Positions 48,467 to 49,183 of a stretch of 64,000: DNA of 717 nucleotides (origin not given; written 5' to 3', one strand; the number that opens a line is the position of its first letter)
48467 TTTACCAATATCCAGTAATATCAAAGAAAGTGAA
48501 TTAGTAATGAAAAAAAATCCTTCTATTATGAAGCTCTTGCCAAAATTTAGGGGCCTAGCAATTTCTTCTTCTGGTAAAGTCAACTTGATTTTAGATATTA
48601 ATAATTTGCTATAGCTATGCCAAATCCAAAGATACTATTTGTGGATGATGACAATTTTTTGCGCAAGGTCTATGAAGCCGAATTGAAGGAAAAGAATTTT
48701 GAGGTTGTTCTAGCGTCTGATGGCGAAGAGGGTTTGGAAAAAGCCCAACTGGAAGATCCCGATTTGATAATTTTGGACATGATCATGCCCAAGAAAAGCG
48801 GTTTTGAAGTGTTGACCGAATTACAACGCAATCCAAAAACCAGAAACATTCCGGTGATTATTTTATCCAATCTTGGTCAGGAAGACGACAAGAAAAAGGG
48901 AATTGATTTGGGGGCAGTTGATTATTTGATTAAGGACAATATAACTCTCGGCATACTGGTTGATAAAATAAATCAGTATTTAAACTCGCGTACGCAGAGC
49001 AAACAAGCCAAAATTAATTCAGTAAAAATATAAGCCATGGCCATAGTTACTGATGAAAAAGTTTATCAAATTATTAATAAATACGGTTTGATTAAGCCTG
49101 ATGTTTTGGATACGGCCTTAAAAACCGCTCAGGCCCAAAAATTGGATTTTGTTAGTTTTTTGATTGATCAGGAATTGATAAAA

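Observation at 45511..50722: Compact chemosensory module (MCP-like, CheW, CheA, CheY) fused operonically to the type IV pilus motor genes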

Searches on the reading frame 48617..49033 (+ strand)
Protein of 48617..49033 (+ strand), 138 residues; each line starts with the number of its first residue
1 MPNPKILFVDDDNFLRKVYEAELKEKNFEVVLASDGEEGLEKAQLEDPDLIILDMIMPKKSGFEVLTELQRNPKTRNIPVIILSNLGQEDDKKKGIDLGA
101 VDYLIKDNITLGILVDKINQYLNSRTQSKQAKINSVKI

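Call 3: search_protein_families(library=pfam, proteins=[window:48617-49033:+], max_evalue=0.01)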
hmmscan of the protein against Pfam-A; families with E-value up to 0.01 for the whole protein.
window:48617-49033:+ (138 aa): 1 family
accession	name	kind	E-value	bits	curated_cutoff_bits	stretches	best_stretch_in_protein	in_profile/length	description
PF00072.30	Response_reg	-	7.8e-25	87.6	30.2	1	6-107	1-100/111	Response regulator receiver domain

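Call 38: search_protein_families(library=ncbifam, proteins=[window:48617-49033:+], max_evalue=0.001)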
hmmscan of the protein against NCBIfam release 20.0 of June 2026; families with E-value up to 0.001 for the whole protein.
window:48617-49033:+ (138 aa): 92 families (the best 25 are shown)
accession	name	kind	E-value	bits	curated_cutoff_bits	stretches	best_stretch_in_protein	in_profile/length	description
TIGR02154.1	PhoB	equivalog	2.3e-26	92.5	296.2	1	4-130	3-128/226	phosphate regulon transcriptional regulator PhoB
NF007135.0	PRK09581.1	equivalog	1.2e-25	90.3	474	1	5-106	4-105/457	PleD family two-component system response regulator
NF045944.1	ResRegRpaBCyano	equivalog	8.4e-25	87.5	330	1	7-128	1-118/229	response regulator transcription factor RpaB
NF040534.1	resp_reg_YycF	equivalog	3.3e-21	75.6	340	1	5-129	2-122/231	response regulator YycF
NF053854.1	RespRegPhoBBctds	equivalog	5.5e-21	75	270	1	6-128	1-121/225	two-component system response regulator PhoB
NF008199.0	PRK10955.1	equivalog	1.1e-20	74.5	341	1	5-132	3-125/232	envelope stress response regulator transcription factor CpxR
NF045505.1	RR_RssB_Pseudo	equivalog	1.2e-20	74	700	1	4-124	6-124/394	two-component system response regulator RssB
TIGR01387.1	cztR_silR_copR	subfamily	1.3e-20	73.9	279.2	1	6-132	1-124/218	heavy metal response regulator transcription factor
NF051850.1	RespRegRprY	equivalog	8.1e-20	71.2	370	1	5-132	6-129/234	response regulator transcription factor RprY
TIGR02875.1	spore_0_A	equivalog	1.4e-19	70.4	200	1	5-131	4-131/262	sporulation transcription factor Spo0A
NF045991.1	RespRegCtrARhodob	equivalog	3e-19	69.6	350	1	5-119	2-113/224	response regulator transcription factor CtrA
NF033120.0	vanR_FM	exception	4.3e-19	69.1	460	1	5-134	5-130/231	vancomycin resistance response regulator transcription factor, VanR-F/VanR-M family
NF040689.1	MtrAB_MtrA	equivalog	5.7e-19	68.3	300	1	6-134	1-125/219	MtrAB system response regulator MtrA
NF041733.1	resp_reg_CseB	equivalog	1.2e-18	67.3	350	1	5-130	2-123/228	two-component system response regulator CseB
NF047465.1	hybrid_HK_LvrA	exception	2.2e-18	65.7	1200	1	3-108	467-571/819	hybrid histidine kinase/response regulator LvrA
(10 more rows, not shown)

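Call 39: search_solved_structures(query=window:48617-49033:+, max_evalue=1e-10)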
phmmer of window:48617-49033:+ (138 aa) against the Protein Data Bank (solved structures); distinct sequences matched with E-value up to 1e-10: 73 (the best 60 are shown).
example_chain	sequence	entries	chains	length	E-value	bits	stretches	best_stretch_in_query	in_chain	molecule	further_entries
1mvo_A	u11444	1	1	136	1.4e-20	76.8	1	3-107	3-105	PhoP response regulator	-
9g85_A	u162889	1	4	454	2.2e-20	76.2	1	4-108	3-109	Response regulator PleD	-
2wb4_A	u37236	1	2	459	2.3e-20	76.2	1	4-108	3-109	DIGUANYLATE CYCLASE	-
9g86_A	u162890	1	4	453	2.6e-20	76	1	5-108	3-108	Response regulator PleD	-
1w25_A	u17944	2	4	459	2.7e-20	75.9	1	5-108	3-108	STALKED-CELL DIFFERENTIATION CONTROLLING PROTEIN | RESPONSE REGULATOR PLED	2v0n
6azr_B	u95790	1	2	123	3.8e-20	75.5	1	3-106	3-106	Chemotaxis regulator-transmits chemoreceptor signals to flagelllar motor components CheY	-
3dge_C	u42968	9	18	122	6.3e-20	74.7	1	4-106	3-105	Response regulator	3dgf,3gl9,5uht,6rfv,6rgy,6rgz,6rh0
9lbr_A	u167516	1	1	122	4.2e-19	72.1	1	4-106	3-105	Response regulator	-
6rh1_C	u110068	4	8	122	7.4e-19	71.3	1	4-106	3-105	Response regulator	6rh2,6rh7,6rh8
4ja2_A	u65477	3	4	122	1.1e-18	70.8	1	4-106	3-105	Response regulator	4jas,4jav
9dvt_R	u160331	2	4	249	1.4e-18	70.4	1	3-107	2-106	DNA-binding dual master transcriptional regulator RpaA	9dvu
8fk2_A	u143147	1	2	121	5.3e-18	68.5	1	5-108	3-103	Putative response regulator CovR VicR-like protein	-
1nxo_A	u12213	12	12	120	2.6e-17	66.3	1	5-107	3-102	DNA-binding response regulator | Response regulator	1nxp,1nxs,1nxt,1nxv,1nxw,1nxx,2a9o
6eb7_A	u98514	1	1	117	3.2e-17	66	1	5-106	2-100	DNA-binding response regulator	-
3eq2_A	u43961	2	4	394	3.8e-17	65.7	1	5-122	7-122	Probable two-component response regulator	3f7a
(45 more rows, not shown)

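Call 43: find_homologous_proteins(query=window:48617-49033:+, max_evalue=1e-10)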
Query window:48617-49033:+ (138 aa): 407 proteins with E <= 1e-10 among 430 candidates; the best 120 are listed.
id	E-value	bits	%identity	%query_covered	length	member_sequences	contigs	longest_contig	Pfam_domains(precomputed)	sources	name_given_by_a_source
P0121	1.1e-80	286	100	100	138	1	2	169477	PF00072.31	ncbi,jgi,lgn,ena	ncbi:MAG: response regulator [Patescibacteria group bacterium]|jgi:DNA-binding response OmpR family 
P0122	6.4e-80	283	99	100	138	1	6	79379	PF00072.31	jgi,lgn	jgi:DNA-binding response OmpR family regulator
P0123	2.3e-77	275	95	100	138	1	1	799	PF00072.31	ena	-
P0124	2.3e-77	275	95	100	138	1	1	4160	PF00072.31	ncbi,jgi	jgi:DNA-binding response OmpR family regulator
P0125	3.3e-77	275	95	99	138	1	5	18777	PF00072.31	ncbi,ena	-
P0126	8.0e-77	273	94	100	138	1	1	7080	PF00072.31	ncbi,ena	-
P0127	8.4e-77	273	95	100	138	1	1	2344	PF00072.31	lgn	-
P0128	8.4e-77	273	96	100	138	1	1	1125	PF00072.31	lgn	-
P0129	1.5e-76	272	95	100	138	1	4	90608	PF00072.31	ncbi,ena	-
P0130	1.9e-76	272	96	99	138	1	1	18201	PF00072.31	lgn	-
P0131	2.3e-76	272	93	100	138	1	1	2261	PF00072.31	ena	-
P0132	3.5e-76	271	93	100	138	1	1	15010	PF00072.31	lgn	-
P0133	4.0e-76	271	96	99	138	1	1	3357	PF00072.31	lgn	-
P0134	5.1e-76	271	94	100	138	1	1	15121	PF00072.31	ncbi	-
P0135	6.7e-76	270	94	100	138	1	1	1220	PF00072.31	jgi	jgi:DNA-binding response OmpR family regulator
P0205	7.9e-54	199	70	94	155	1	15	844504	PF00072.31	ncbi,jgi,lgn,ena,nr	ncbi:response regulator [Candidatus Parcubacteria bacterium]|jgi:DNA-binding response OmpR family re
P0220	5.2e-50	187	71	91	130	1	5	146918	PF00072.31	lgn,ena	-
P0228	6.6e-48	180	68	89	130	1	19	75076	PF00072.31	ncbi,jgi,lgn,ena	-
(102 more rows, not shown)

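Call 44: find_encoding_contigs(protein=P0220, flank=8000, max_places=1)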
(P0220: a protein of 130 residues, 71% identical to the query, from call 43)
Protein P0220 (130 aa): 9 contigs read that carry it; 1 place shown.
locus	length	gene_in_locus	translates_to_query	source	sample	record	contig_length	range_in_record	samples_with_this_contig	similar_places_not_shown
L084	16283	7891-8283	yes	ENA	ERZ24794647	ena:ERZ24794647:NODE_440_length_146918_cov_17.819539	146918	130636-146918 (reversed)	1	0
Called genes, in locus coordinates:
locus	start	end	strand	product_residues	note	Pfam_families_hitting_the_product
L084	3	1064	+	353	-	?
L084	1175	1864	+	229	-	PF13181:TPR_8 (faint), PF07719:TPR_2 (faint)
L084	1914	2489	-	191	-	PF13439:Glyco_transf_4 (weak)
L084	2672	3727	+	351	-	PF01316:Arg_repressor (weak), PF02661:Fic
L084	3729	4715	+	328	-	-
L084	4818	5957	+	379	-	PF00015:MCPsignal, PF12329:TMF_DNA_bd (weak)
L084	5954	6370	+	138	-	PF01584:CheW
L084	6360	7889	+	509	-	PF01627:Hpt, PF02518:HATPase_c, PF01584:CheW (weak)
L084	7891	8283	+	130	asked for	PF00072:Response_reg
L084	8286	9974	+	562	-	PF05157:MshEN, PF00437:T2SSE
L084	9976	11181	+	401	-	PF00482:T2SSF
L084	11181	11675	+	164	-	-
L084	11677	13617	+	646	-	PF07963:N_methyl (weak)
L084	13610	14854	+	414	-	PF07963:N_methyl (weak), PF13385:Laminin_G_3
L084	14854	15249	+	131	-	-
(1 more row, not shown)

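Call 45: find_encoding_contigs(protein=P0228, flank=8000, max_places=1)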
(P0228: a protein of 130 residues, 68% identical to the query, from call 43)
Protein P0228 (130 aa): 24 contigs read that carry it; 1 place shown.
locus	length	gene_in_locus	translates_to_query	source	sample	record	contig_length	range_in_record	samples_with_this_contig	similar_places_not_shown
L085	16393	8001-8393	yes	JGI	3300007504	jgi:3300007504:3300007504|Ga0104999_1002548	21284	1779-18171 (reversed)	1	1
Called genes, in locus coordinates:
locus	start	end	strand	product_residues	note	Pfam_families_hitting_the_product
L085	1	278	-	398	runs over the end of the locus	PF01210:NAD_Gly3P_dh_N (faint), PF03446:NAD_binding_2 (faint), PF03721:UDPG_MGDP_dh_N, PF00984:UDPG_MGDP_dh, PF03720:UDPG_MGDP_dh_C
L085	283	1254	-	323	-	PF01073:3Beta_HSD, PF01370:Epimerase, PF02719:Polysacc_synt_2, PF04321:RmlD_sub_bind, PF16363:GDP_Man_Dehyd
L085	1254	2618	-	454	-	PF13727:CoA_binding_3 (weak), PF02397:Bac_transf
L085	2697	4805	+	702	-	PF04932:Wzy_C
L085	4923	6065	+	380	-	PF00015:MCPsignal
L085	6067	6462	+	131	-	PF01584:CheW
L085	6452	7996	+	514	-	PF01627:Hpt, PF02518:HATPase_c, PF01584:CheW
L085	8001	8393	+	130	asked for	PF00072:Response_reg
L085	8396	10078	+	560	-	PF05157:MshEN, PF00437:T2SSE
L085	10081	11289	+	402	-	PF28597:T2SSF_N (weak), PF00482:T2SSF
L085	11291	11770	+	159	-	PF07963:N_methyl (weak)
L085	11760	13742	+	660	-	PF07963:N_methyl (faint)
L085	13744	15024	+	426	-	PF13385:Laminin_G_3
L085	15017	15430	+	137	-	-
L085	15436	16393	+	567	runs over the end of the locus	PF11104:PilM_2, PF08841:DDR (faint), PF14450:FtsA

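Call 46: find_encoding_contigs(protein=P0205, flank=8000, max_places=1)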
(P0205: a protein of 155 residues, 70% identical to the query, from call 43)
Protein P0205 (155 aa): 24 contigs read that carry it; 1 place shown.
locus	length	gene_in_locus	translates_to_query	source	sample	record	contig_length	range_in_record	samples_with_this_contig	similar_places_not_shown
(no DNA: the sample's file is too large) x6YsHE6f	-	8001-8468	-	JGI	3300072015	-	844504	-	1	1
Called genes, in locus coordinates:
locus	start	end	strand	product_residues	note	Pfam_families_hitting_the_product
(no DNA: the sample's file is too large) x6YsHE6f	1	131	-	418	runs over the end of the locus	PF01943:Polysacc_synt, PF13440:Polysacc_synt_3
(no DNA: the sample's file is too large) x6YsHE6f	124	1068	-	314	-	PF01073:3Beta_HSD, PF01370:Epimerase, PF02719:Polysacc_synt_2, PF04321:RmlD_sub_bind, PF05368:NmrA, PF07993:NAD_binding_4, PF13460:NAD_binding_10, PF16363:GDP_Man_Dehyd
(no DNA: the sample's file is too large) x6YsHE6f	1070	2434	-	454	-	PF13727:CoA_binding_3 (weak), PF02397:Bac_transf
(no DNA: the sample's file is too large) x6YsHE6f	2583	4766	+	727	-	PF04932:Wzy_C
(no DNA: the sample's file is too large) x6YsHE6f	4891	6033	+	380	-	PF00015:MCPsignal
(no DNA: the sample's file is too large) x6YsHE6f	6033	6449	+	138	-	PF01584:CheW (weak)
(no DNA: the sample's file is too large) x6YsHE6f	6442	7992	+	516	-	PF01627:Hpt, PF02518:HATPase_c, PF01584:CheW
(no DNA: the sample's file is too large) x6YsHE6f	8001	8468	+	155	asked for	PF00072:Response_reg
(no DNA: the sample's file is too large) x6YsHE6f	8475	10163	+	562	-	PF05157:MshEN, PF00437:T2SSE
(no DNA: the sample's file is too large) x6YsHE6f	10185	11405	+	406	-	PF28597:T2SSF_N (weak), PF00482:T2SSF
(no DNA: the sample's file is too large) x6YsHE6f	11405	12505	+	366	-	PF09603:Fib_succ_major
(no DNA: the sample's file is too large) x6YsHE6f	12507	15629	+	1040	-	PF07963:N_methyl (weak), PF10102:DUF2341 (weak)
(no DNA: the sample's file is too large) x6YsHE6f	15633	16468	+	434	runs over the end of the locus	PF07963:N_methyl (weak), PF07953:Toxin_R_bind_N (faint), PF13385:Laminin_G_3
